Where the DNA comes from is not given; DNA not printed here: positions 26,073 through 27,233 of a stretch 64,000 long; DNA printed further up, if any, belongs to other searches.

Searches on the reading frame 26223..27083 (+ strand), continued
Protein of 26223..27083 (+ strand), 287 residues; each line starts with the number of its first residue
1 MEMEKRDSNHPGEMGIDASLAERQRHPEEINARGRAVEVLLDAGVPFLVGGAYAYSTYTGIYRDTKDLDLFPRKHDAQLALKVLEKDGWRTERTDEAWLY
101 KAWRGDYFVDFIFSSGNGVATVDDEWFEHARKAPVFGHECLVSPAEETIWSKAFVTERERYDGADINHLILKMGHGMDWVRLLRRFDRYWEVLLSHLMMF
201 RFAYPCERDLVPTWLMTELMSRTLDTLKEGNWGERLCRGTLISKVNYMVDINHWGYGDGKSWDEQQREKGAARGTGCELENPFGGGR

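Call 16: search_protein_families(library=pfam, proteins=[P0124, P0191, P0220, P0166, P0132, P0136, P0144, P0247, P0197], max_evalue=0.01)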
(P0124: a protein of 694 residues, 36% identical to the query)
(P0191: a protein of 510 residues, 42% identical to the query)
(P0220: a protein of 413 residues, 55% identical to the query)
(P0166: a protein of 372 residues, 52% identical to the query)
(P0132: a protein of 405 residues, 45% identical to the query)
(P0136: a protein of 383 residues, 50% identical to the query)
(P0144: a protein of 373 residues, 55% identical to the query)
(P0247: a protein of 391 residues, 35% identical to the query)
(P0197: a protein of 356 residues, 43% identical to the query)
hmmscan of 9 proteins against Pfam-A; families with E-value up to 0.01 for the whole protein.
P0124 (694 aa): 4 families
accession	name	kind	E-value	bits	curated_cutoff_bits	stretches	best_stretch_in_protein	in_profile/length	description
PF14907.12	NTP_transf_5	-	1.1e-10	41.9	31.2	1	433-504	53-126/249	Uncharacterised nucleotidyltransferase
PF09970.15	DUF2204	-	1.1e-09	38.6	20.3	1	200-338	3-139/181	Nucleotidyl transferase of unknown function (DUF2204)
PF10706.15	Aminoglyc_resit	-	5.6e-06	27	21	0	442-499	4-62/149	Aminoglycoside-2''-adenylyltransferase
PF08843.17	AbiEii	-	0.00026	21.5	22.5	0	455-494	17-55/238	Nucleotidyl transferase AbiEii toxin, Type IV TA system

P0191 (510 aa): 4 families
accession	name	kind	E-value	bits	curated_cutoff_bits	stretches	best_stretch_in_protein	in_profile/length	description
PF00149.33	Metallophos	-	1.1e-14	55.7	21.5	1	1-199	1-190/191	Calcineurin-like phosphoesterase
PF14907.12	NTP_transf_5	-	9.3e-08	32.4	31.2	1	263-410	64-225/249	Uncharacterised nucleotidyltransferase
PF12850.12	Metallophos_2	-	1.1e-07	32.4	27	1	1-203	1-122/154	Calcineurin-like phosphoesterase superfamily domain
PF10706.15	Aminoglyc_resit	-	1.1e-05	26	21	1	261-340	4-84/149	Aminoglycoside-2''-adenylyltransferase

P0220 (413 aa): 6 families
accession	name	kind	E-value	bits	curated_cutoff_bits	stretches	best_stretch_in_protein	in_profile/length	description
PF16576.10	HlyD_D23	-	6.3e-46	156.8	30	1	110-261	2-156/214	Barrel-sandwich domain of CusB or HlyD membrane-fusion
PF16572.11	HlyD_D4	-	3.6e-11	43.2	26.4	1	156-208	1-53/55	Long alpha hairpin domain of cation efflux system protein, CusB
PF13437.12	HlyD_3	-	1.4e-09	39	22.2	1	215-261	1-47/106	HlyD family secretion protein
PF19335.5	HMBD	-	5.4e-07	29.9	23.6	1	51-78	1-28/28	Heavy metal binding domain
PF13533.13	Biotin_lipoyl_2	-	2.9e-05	24.2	29.8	0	215-244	2-31/32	Biotin-lipoyl like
PF00364.28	Biotin_lipoyl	-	0.0046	17.2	22.1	0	214-244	43-73/73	Biotin-requiring enzyme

P0166 (372 aa): 1 family
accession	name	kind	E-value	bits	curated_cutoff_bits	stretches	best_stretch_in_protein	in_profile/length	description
PF14907.12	NTP_transf_5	-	4.8e-07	30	31.2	1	198-351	62-230/249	Uncharacterised nucleotidyltransferase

P0132 (405 aa): 2 families
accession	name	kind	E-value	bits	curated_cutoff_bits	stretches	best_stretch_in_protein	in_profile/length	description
PF14907.12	NTP_transf_5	-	2.7e-05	24.3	31.2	1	82-204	91-226/249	Uncharacterised nucleotidyltransferase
PF09970.15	DUF2204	-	0.00063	19.9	20.3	1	56-182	8-139/181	Nucleotidyl transferase of unknown function (DUF2204)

P0136 (383 aa): 4 families
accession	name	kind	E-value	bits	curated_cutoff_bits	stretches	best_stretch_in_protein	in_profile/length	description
PF14907.12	NTP_transf_5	-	1.9e-09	37.9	31.2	1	51-173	91-226/249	Uncharacterised nucleotidyltransferase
PF09970.15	DUF2204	-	1.6e-07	31.5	20.3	1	22-152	5-140/181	Nucleotidyl transferase of unknown function (DUF2204)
PF10706.15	Aminoglyc_resit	-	8.3e-06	26.4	21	1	24-82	4-63/149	Aminoglycoside-2''-adenylyltransferase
PF19502.5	DUF6036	-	0.0055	17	23.6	1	32-175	18-133/164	Nucleotidyltransferase of unknown function (DUF6036)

P0144 (373 aa): 1 family
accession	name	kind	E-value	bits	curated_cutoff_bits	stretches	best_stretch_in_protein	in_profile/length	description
PF14907.12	NTP_transf_5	-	0.0021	18.1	31.2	1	27-149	92-227/249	Uncharacterised nucleotidyltransferase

P0247 (391 aa): 2 families
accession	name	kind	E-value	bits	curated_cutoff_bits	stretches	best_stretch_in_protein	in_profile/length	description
PF14907.12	NTP_transf_5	-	7.6e-10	39.2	31.2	1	49-200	64-230/249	Uncharacterised nucleotidyltransferase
PF10706.15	Aminoglyc_resit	-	0.0089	16.6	21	0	49-126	6-85/149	Aminoglycoside-2''-adenylyltransferase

P0197 (356 aa): 3 families
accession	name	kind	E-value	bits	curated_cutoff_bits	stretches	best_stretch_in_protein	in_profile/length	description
PF14907.12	NTP_transf_5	-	1.8e-06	28.2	31.2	1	136-258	92-227/249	Uncharacterised nucleotidyltransferase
PF09970.15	DUF2204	-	0.00046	20.3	20.3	1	108-233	7-137/181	Nucleotidyl transferase of unknown function (DUF2204)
PF08843.17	AbiEii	-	0.0017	18.8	22.5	1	108-152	1-49/238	Nucleotidyl transferase AbiEii toxin, Type IV TA system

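Call 26: predict_structure(alignment_id=A1)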
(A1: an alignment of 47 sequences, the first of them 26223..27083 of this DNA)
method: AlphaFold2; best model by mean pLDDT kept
length: 287 residues; sequences in the alignment: 47
mean_pLDDT: 90.2   pTM: 0.87
mean pLDDT of the five models: 90.2, 90.1, 90.0, 89.0, 87.8
residues with pLDDT >= 90: 224; 70-90: 35; 50-70: 9; < 50: 19
segments of 3 or more residues with pLDDT < 50: 1-5, 274-287
pLDDT, mean of each block of 10 residues (from residue 1): 51 76 84 97 98 95 91 98 98 96 97 96 98 96 98 94 97 98 96 98 98 98 92 91 94 96 90 52 37
secondary structure, 60 per line:
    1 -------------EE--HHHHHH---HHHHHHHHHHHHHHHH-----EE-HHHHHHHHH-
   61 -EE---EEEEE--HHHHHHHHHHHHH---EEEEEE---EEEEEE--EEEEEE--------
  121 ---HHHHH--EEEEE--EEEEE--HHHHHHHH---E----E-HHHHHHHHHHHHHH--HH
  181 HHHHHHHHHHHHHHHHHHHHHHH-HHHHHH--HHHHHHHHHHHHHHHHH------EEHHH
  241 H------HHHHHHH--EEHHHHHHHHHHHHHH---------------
elements in order: H18-23 H27-42 H51-59 E67-71 H74-86 E90-95 E99-104 E107-112 H124-128 E131-135 E138-142 H145-152 H163-176 H179-203 H205-210 H213-229 H238-241 H248-254 H259-272

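Call 28: search_protein_families(library=pfam, proteins=[L046:6978-7772:+, L046:6954-8168:-, L049:4116-4703:+, L049:2303-3112:-, L060:6903-8414:+, L062:4333-5580:+, L062:6477-7622:-, L074:6903-7649:+, L078:6895-7641:+, L079:6753-7784:-], max_evalue=0.001)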
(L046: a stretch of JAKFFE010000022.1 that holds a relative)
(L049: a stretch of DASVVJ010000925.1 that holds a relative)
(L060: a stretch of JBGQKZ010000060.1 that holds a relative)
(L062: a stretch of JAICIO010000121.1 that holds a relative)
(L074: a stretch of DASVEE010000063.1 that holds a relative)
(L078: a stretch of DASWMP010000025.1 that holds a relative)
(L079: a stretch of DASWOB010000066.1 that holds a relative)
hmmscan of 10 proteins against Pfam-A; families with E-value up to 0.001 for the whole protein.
L046:6978-7772:+ (264 aa): 3 families
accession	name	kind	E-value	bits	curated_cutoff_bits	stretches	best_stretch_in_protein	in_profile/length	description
PF00561.26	Abhydrolase_1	-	3.9e-21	76.3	25.8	1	12-242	2-245/245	alpha/beta hydrolase fold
PF12697.13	Abhydrolase_6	-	1.2e-19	72.3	26.3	1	13-248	1-217/217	Alpha/beta hydrolase family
PF12146.15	Hydrolase_4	-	9.1e-09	35.4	27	1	12-241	6-238/239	Serine aminopeptidase, S33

L046:6954-8168:- (404 aa): 0 families

L049:4116-4703:+ (195 aa): 3 families
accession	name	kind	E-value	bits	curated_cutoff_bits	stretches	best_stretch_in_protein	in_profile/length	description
PF09430.16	EMC7_beta-sandw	-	6.5e-08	33.2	26.6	1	144-191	18-65/122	ER membrane protein complex subunit 7, beta-sandwich domain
PF14686.12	fn3_3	-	0.00042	20.5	24.4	1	147-192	27-74/75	Polysaccharide lyase family 4, domain II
PF13620.12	CarboxypepD_reg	-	0.00053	20.7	32.3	0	150-193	33-77/82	Carboxypeptidase regulatory-like domain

L049:2303-3112:- (269 aa): 0 families

L060:6903-8414:+ (503 aa): 1 family
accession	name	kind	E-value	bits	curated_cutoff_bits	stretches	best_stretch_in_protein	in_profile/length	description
PF02446.23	Glyco_hydro_77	-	5e-179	596.5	25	1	17-483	1-464/465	4-alpha-glucanotransferase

L062:4333-5580:+ (415 aa): 1 family
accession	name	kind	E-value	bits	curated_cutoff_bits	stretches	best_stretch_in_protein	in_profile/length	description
PF01663.27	Phosphodiest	-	7.7e-16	59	23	1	77-340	1-280/342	Type I phosphodiesterase / nucleotide pyrophosphatase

L062:6477-7622:- (381 aa): 6 families
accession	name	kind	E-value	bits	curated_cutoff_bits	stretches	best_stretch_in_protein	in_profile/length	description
PF12796.13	Ank_2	-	3.1e-16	60.2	27.3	1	86-168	4-86/90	Ankyrin repeats (3 copies)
PF13606.12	Ank_3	-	2.5e-13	49.1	22.3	1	257-285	2-30/30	Ankyrin repeat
PF00023.36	Ank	-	2.7e-12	46.6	21.1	0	257-286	2-31/33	Ankyrin repeat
PF13857.12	Ank_5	-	1.2e-11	45.1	27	0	253-288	12-47/56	Ankyrin repeats (many copies)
PF13637.12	Ank_4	-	5.9e-08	33.2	22.7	0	261-319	1-50/50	Ankyrin repeats (many copies)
PF24521.3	Ank_KRIT1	-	2.2e-05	24.6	80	0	81-164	20-107/149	KRIT1 ankyrin-repeats domain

L074:6903-7649:+ (248 aa): 1 family
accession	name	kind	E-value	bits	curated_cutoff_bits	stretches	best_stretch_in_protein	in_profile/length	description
PF03741.22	TerC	-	4.8e-49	166.9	27.8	1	14-202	1-177/178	Integral membrane protein TerC family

L078:6895-7641:+ (248 aa): 1 family
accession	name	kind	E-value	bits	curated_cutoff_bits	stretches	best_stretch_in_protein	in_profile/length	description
PF03741.22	TerC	-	6e-49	166.6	27.8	1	14-202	1-177/178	Integral membrane protein TerC family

L079:6753-7784:- (343 aa): 1 family
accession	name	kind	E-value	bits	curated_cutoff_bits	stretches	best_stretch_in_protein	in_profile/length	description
PF01212.27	Beta_elim_lyase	-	1e-49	169.9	27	1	10-296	1-285/288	Beta-eliminating lyase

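Call 36: search_dna_similar(query=window:26223-27083:+, collection=plasmids, mode=protein, max_rows=15)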
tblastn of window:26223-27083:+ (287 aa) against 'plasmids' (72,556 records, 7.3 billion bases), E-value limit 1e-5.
Records with a match: 126; places in all: 126; records where one place covers at least 80% of the query: 22.
Best place of each record, by identity: <60% 126.
By first word of the organism name: Sinorhizobium 66; Rhizobium 46; Sphingobium 7; Azospirillum 3; Skermanella 2; Bradyrhizobium 1; Ensifer 1.
By predicted mobility (MOB-suite, as given by PLSDB): mobilizable 57; non-mobilizable 43; conjugative 26.
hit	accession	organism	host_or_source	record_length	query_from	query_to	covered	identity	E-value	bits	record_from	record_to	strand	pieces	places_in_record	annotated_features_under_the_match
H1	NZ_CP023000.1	Rhizobium sp. 11515TR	Cell culture,agricultural soil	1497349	1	266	93%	39.6%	6e-54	195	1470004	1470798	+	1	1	record has no annotation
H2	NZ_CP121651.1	Bradyrhizobium sp. CB82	Stylosanthes guianensis,cell culture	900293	27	258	81%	45.1%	8e-55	197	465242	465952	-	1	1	nucleotidyltransferase family protein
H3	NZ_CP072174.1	Rhizobium sp. AB2/73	Phyla canescens,cell culture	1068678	9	266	90%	40.4%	3e-54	196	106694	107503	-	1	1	record has no annotation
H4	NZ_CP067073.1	Rhizobium sp. AB2/73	Phyla canescens,cell culture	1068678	9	266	90%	40.4%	3e-54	196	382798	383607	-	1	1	record has no annotation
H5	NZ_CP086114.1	Skermanella rosea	single cell,hydrocarbon-contaminated ...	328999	36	258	78%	46.6%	2e-59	211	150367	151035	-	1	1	nucleotidyltransferase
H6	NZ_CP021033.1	Rhizobium sp. NXC14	Phaseolus vulgaris,cell culture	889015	5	258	89%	40.5%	2e-56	202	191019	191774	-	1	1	nucleotidyltransferase family protein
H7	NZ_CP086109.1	Skermanella mucosa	single cell,crude oil contaminated ...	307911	36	258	78%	45.7%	2e-57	205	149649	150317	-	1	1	hypothetical protein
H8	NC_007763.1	Rhizobium etli CFN 42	-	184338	8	258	87%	40.6%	3e-56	202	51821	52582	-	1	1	nucleotidyltransferase family protein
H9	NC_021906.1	Rhizobium etli bv. mimosae str. Mim1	Mimosa affinis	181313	8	258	87%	40.6%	4e-56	201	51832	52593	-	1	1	nucleotidyltransferase family protein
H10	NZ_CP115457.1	Sphingobium yanoikuyae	cell culture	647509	27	275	87%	40.8%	1e-49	182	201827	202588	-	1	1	nucleotidyltransferase family protein | metallophosphoesterase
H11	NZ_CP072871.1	Rhizobium sp. NLR16a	lentil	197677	17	258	84%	41.7%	5e-57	204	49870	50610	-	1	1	nucleotidyltransferase family protein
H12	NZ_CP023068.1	Sinorhizobium sojae CCBAU 05684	G.max,nodule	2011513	36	278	85%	41.5%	5e-57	204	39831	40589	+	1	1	record has no annotation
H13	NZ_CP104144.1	Rhizobium sullae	Sulla coronaria,cell culture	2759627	34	283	87%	39.6%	8e-56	200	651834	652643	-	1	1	record has no annotation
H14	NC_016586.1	Azospirillum lipoferum 4B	-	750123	36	258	78%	44.4%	2e-56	202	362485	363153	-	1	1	nucleotidyltransferase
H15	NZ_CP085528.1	Sinorhizobium meliloti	Medicago,cell culture,lupulina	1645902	18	258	84%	40.8%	2e-52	190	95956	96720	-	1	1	none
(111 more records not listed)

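Call 37: search_dna_similar(query=window:26223-27083:+, collection=phages, mode=protein, max_rows=15)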
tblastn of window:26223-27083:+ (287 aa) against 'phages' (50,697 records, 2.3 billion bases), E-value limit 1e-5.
No match.

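Call 38: get_annotated_region(hit=H8, flank=7000)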
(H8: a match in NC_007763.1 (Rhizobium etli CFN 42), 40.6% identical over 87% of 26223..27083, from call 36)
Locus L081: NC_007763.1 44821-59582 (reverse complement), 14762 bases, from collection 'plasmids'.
description: Rhizobium etli CFN 42 plasmid p42b, complete sequence
organism: Rhizobium etli CFN 42 (NCBI taxid 347834)
taxonomy: Bacteria; Pseudomonadota; Alphaproteobacteria; Hyphomicrobiales; Rhizobiaceae; Rhizobium; Rhizobium etli; Rhizobium etli CFN 42
host: -; source: -; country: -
typing (MOB-suite, as given by PLSDB): non-mobilizable
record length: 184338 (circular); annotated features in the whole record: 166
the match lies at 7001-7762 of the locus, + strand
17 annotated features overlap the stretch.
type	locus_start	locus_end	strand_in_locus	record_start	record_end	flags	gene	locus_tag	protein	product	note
CDS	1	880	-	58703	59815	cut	-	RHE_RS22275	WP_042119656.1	glycosyltransferase family 4 protein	-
CDS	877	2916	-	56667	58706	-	-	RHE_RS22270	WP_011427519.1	NAD-dependent epimerase/dehydratase family protein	-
CDS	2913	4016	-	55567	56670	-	-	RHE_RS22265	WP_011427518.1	SDR family NAD(P)-dependent oxidoreductase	-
CDS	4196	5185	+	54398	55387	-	-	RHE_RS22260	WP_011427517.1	zinc-binding dehydrogenase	-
CDS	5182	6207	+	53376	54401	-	-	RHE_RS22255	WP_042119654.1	Gfo/Idh/MocA family oxidoreductase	-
CDS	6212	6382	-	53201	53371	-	-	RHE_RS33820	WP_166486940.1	hypothetical protein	-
CDS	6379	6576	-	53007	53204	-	-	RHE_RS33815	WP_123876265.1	hypothetical protein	-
CDS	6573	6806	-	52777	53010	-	-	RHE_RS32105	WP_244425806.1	hypothetical protein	-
CDS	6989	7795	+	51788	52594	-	-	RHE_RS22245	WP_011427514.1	nucleotidyltransferase family protein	-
CDS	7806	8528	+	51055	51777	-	-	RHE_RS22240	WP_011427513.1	metallophosphoesterase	-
CDS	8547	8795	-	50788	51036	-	-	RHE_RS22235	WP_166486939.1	hypothetical protein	-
CDS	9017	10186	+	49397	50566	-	-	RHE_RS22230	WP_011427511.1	zinc-dependent alcohol dehydrogenase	-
CDS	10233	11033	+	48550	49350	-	-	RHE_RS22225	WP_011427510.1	SDR family NAD(P)-dependent oxidoreductase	-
CDS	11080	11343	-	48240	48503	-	-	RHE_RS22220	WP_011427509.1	hypothetical protein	-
CDS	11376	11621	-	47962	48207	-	-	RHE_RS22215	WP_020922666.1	hypothetical protein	-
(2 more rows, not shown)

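Call 39: get_annotated_region(hit=H15, flank=7000)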
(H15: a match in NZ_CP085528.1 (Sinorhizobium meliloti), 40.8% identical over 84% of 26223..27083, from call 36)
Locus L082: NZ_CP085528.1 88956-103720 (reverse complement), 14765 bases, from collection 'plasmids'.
description: Sinorhizobium meliloti strain L6-AK89 plasmid pSymB, complete sequence
organism: Sinorhizobium meliloti (NCBI taxid 382)
taxonomy: Bacteria; Pseudomonadota; Alphaproteobacteria; Hyphomicrobiales; Rhizobiaceae; Sinorhizobium; Sinorhizobium meliloti
host: -; source: Medicago,cell culture,lupulina; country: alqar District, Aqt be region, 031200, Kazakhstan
typing (MOB-suite, as given by PLSDB): mobilizable; relaxase MOBQ
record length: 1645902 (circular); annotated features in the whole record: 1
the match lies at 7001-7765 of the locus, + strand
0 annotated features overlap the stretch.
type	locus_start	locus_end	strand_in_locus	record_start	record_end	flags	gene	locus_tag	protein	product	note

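Call 40: get_annotated_region(hit=H10, flank=7000)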
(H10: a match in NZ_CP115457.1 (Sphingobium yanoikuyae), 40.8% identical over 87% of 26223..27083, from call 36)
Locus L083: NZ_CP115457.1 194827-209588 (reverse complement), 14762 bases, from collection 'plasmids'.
description: Sphingobium yanoikuyae strain CC4533 plasmid pKN1, complete sequence
organism: Sphingobium yanoikuyae (NCBI taxid 13690)
taxonomy: Bacteria; Pseudomonadota; Alphaproteobacteria; Sphingomonadales; Sphingomonadaceae; Sphingobium; Sphingobium yanoikuyae
host: -; source: cell culture; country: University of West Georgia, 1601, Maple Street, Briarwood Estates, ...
typing (MOB-suite, as given by PLSDB): non-mobilizable; mating-pair formation MPF_F
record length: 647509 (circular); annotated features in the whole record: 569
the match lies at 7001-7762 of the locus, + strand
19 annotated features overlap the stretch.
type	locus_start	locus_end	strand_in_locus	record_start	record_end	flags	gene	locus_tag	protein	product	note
CDS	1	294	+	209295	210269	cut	-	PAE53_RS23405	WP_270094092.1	FAD-dependent oxidoreductase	-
CDS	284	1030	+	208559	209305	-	-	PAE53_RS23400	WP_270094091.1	SDR family NAD(P)-dependent oxidoreductase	-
CDS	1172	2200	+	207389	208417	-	-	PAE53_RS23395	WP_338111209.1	IS110 family transposase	-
CDS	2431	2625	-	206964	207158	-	-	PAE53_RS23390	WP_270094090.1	hypothetical protein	-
CDS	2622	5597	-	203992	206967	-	-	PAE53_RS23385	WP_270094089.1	glycosyltransferase family 2 protein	-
CDS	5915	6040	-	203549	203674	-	-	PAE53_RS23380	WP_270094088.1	hypothetical protein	-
CDS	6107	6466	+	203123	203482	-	-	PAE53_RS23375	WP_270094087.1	hypothetical protein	-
CDS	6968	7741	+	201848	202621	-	-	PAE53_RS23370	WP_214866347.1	nucleotidyltransferase family protein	-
CDS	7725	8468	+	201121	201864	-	-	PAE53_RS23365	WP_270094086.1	metallophosphoesterase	-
CDS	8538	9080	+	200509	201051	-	-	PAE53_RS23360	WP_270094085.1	hypothetical protein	-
CDS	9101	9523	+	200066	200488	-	-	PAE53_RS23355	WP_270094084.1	hypothetical protein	-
CDS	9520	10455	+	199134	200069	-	-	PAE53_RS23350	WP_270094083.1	cation transporter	GO:0006812 - monoatomic cation transport [Evidence IEA]; GO:0055085 - transmembrane transport [Evidence IEA]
CDS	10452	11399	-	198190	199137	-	-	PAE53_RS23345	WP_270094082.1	cation diffusion facilitator family transporter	-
CDS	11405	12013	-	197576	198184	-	-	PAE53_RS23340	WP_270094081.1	NAD(P)H-dependent oxidoreductase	-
CDS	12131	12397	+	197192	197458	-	-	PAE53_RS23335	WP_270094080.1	hypothetical protein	-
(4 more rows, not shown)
